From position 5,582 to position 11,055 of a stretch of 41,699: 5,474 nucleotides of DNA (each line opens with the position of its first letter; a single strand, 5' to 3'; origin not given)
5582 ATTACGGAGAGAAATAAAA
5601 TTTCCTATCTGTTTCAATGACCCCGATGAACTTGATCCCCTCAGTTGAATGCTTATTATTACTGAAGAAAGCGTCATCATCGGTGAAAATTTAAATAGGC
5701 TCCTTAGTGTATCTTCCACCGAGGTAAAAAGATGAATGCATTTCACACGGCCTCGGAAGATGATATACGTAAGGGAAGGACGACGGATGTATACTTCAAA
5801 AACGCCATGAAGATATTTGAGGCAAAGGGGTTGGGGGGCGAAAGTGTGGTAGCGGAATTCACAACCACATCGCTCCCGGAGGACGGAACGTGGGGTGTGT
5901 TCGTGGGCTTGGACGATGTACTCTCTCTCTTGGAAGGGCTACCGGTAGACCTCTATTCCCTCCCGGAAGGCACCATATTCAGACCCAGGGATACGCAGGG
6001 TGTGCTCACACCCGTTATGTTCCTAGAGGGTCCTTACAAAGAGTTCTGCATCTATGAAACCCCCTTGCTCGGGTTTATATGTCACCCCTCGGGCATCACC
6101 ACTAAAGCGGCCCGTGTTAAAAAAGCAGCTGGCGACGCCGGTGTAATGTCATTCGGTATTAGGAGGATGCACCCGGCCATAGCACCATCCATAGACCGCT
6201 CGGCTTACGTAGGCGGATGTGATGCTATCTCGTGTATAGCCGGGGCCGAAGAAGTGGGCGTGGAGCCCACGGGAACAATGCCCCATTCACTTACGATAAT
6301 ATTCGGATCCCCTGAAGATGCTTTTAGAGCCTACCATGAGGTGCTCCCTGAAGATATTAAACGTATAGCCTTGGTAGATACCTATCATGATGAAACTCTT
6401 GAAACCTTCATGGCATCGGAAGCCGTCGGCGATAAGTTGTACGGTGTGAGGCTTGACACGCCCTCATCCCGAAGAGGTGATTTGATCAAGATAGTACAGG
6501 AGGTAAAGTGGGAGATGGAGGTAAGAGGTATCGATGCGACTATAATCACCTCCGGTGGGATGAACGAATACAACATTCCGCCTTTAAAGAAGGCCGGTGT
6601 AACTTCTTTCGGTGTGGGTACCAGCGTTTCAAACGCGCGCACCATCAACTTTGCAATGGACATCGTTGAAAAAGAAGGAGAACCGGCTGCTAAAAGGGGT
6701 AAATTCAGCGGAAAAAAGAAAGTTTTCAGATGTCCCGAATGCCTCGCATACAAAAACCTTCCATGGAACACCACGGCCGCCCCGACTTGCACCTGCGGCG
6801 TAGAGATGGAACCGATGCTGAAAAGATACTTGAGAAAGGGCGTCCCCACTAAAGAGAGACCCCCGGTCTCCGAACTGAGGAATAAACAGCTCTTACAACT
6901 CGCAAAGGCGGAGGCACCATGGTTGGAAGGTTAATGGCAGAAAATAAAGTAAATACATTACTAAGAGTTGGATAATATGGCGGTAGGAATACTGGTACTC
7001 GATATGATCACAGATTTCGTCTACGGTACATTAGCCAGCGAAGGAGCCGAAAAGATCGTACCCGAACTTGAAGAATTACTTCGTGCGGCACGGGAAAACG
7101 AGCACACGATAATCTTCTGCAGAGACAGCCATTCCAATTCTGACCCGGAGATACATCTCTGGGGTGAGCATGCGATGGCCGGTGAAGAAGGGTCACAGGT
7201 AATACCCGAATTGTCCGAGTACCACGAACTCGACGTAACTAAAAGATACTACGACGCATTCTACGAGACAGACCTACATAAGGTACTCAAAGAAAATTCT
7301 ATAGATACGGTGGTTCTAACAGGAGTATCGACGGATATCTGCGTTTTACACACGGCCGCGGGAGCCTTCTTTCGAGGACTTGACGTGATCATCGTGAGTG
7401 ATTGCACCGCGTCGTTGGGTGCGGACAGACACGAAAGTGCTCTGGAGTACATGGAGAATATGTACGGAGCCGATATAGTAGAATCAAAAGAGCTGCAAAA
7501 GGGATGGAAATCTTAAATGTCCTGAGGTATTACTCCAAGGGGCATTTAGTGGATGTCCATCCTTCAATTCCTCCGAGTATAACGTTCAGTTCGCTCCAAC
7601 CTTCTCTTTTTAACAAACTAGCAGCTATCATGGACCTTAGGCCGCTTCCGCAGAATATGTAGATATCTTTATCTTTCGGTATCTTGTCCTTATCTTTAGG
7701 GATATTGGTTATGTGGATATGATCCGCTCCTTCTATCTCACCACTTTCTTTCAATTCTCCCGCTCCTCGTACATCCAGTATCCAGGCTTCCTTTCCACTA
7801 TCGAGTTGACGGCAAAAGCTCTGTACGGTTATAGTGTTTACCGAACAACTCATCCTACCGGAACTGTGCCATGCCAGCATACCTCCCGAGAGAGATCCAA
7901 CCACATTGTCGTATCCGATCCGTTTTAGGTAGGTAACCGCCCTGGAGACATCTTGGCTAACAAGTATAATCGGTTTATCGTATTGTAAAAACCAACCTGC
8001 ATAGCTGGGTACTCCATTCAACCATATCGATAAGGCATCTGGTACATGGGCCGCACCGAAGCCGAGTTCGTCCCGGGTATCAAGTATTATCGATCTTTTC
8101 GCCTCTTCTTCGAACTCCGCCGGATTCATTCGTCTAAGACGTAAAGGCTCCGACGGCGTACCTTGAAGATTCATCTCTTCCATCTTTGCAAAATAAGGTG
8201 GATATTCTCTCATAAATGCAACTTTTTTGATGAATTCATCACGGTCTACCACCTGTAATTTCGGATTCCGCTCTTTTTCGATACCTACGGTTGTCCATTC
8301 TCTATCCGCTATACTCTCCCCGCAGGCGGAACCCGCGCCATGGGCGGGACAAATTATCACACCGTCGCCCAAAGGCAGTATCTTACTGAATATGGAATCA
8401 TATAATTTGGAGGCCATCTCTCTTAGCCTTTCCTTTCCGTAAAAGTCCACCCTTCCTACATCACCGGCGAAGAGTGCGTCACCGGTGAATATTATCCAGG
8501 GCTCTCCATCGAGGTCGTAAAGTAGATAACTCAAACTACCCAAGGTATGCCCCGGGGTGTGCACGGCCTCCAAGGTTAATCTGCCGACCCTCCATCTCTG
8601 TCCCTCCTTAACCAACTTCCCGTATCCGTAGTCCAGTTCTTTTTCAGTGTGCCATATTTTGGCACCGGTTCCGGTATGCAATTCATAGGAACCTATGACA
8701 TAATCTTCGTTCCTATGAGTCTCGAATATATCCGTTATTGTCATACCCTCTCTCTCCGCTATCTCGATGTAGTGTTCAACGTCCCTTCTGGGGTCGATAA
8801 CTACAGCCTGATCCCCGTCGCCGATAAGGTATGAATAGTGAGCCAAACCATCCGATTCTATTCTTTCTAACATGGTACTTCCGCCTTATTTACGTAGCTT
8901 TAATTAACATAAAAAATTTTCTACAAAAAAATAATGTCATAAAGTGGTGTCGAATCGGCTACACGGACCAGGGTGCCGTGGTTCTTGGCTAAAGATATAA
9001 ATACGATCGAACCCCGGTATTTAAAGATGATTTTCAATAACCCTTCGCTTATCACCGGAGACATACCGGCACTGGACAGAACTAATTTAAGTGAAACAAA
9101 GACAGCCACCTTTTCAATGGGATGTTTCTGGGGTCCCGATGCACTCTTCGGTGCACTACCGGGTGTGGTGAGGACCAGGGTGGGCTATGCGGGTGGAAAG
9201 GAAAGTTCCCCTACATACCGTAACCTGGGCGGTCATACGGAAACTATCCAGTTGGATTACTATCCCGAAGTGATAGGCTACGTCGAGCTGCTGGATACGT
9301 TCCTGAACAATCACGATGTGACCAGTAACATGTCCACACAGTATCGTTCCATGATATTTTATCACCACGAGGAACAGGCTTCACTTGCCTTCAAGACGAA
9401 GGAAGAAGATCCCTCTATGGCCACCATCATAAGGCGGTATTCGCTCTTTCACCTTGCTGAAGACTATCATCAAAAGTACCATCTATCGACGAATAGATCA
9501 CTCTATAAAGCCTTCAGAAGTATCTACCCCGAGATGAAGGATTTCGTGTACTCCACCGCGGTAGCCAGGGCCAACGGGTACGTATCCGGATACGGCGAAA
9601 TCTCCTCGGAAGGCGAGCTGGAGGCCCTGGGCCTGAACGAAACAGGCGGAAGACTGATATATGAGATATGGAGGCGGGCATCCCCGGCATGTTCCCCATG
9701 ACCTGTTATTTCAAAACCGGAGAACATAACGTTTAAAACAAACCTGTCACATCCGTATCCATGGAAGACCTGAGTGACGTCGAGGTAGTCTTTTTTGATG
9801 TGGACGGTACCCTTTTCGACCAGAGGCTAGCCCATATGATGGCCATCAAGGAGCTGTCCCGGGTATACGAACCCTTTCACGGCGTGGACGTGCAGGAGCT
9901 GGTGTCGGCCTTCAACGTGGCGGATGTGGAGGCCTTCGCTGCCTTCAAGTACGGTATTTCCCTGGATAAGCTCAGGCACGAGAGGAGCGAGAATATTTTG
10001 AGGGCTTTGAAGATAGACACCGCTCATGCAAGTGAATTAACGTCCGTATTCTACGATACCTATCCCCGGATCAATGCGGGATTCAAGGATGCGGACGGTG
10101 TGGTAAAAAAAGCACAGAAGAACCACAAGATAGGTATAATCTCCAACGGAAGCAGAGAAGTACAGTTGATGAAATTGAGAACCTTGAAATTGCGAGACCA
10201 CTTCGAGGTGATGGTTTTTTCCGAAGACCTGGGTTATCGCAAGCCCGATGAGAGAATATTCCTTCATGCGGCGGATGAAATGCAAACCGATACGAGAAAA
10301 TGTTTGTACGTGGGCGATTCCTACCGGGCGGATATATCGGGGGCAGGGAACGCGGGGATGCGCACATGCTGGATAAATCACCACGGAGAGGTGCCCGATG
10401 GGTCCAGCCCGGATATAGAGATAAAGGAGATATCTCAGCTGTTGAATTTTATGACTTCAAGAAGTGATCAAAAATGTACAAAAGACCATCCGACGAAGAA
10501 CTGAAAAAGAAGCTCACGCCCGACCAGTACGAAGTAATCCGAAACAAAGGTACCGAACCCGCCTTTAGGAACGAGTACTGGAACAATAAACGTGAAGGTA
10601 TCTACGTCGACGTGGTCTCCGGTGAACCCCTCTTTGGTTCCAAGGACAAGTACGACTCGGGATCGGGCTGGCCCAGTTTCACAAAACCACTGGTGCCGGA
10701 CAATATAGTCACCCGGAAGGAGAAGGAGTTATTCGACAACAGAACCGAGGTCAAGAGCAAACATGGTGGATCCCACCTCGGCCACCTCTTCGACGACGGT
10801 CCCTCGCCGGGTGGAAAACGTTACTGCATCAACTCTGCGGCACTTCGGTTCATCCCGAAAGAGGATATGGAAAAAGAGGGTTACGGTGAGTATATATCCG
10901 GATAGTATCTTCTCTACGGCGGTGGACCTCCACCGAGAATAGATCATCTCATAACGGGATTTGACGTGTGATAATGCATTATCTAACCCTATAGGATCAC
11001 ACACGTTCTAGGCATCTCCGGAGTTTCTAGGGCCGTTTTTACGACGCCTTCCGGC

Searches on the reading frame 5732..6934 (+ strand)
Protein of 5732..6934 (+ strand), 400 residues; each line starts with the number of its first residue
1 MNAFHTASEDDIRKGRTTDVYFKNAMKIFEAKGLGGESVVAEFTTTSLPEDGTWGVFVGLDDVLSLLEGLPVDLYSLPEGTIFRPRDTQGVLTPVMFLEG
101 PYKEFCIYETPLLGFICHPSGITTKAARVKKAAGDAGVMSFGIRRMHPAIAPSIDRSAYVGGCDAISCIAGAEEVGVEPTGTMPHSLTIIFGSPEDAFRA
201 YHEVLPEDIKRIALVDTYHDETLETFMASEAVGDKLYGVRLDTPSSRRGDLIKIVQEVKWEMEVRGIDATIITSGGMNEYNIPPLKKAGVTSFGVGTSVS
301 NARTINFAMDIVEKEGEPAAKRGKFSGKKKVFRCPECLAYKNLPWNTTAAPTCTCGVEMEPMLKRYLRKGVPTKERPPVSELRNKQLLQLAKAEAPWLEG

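Call 28: search_protein_families(library=pfam, proteins=[window:5732-6934:+])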
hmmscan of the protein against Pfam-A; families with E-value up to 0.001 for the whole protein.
window:5732-6934:+ (400 aa): 2 families
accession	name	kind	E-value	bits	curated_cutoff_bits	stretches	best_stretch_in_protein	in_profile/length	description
PF02749.22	QRPTase_N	-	1e-18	67.7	27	1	19-120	1-82/82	Quinolinate phosphoribosyl transferase, N-terminal domain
PF01729.25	QRPTase_C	-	1.1e-18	67.9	23.1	1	122-310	1-169/169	Quinolinate phosphoribosyl transferase, C-terminal domain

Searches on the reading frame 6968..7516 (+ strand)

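Call 29: search_protein_families(library=pfam, proteins=[window:6968-7516:+])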
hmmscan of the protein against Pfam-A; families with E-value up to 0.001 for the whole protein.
window:6968-7516:+ (182 aa): 1 family
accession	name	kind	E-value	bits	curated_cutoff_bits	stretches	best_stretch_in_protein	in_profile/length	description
PF00857.26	Isochorismatase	-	4.6e-44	151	27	1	8-170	3-170/175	Isochorismatase domain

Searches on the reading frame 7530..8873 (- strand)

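Call 28: search_protein_families(library=pfam, proteins=[window:7530-8873:-])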
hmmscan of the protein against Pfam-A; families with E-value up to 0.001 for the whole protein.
window:7530-8873:- (447 aa): 2 families
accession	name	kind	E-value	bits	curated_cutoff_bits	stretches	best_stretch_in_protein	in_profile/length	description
PF00581.25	Rhodanese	-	1.3e-22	80.6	22.2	2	355-441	7-101/102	Rhodanese-like domain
PF00753.33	Lactamase_B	-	1.2e-11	45.4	22.7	1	9-178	3-196/196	Metallo-beta-lactamase superfamily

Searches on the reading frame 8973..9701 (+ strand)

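Call 28: search_protein_families(library=pfam, proteins=[window:8973-9701:+])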
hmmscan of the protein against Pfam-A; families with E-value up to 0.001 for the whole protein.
window:8973-9701:+ (242 aa): 2 families
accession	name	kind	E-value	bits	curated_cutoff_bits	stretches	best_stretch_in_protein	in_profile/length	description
PF01625.27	PMSR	-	5.4e-34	118.1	23.7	1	44-178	1-151/153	Peptide methionine sulfoxide reductase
PF20939.2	MsrA_helical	-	0.00099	19.3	23.7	1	194-222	10-39/51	Selenoprotein methionine sulfoxide reductase A, helical domain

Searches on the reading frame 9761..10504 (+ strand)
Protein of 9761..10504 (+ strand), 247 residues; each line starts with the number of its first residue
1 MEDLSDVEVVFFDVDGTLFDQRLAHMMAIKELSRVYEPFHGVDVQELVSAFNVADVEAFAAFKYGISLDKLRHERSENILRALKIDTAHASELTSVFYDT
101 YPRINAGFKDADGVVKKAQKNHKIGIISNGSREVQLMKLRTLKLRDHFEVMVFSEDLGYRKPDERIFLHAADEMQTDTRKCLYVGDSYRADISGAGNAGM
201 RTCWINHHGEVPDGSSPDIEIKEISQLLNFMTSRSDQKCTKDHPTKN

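Call 28: search_protein_families(library=pfam, proteins=[window:9761-10504:+])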
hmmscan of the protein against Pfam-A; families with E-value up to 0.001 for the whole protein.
window:9761-10504:+ (247 aa): 4 families
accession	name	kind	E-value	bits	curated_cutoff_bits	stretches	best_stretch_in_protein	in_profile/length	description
PF13419.12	HAD_2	-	2.3e-25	90.2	23.8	1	10-205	1-178/178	Haloacid dehalogenase-like hydrolase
PF00702.32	Hydrolase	-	8.6e-23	82.2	26.4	1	8-199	2-191/191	haloacid dehalogenase-like hydrolase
PF13242.12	Hydrolase_like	-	4e-09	36.7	22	1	159-205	2-48/75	HAD-hyrolase-like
PF12710.13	HAD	-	0.00017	22.5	27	1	10-192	1-185/189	haloacid dehalogenase-like hydrolase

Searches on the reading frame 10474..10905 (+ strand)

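Call 29: search_protein_families(library=pfam, proteins=[window:10474-10905:+])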
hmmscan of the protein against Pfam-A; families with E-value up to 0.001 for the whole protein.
window:10474-10905:+ (143 aa): 1 family
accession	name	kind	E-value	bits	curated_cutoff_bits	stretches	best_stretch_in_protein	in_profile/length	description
PF01641.26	SelR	-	5.3e-46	155.8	24.9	1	14-128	1-116/116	SelR domain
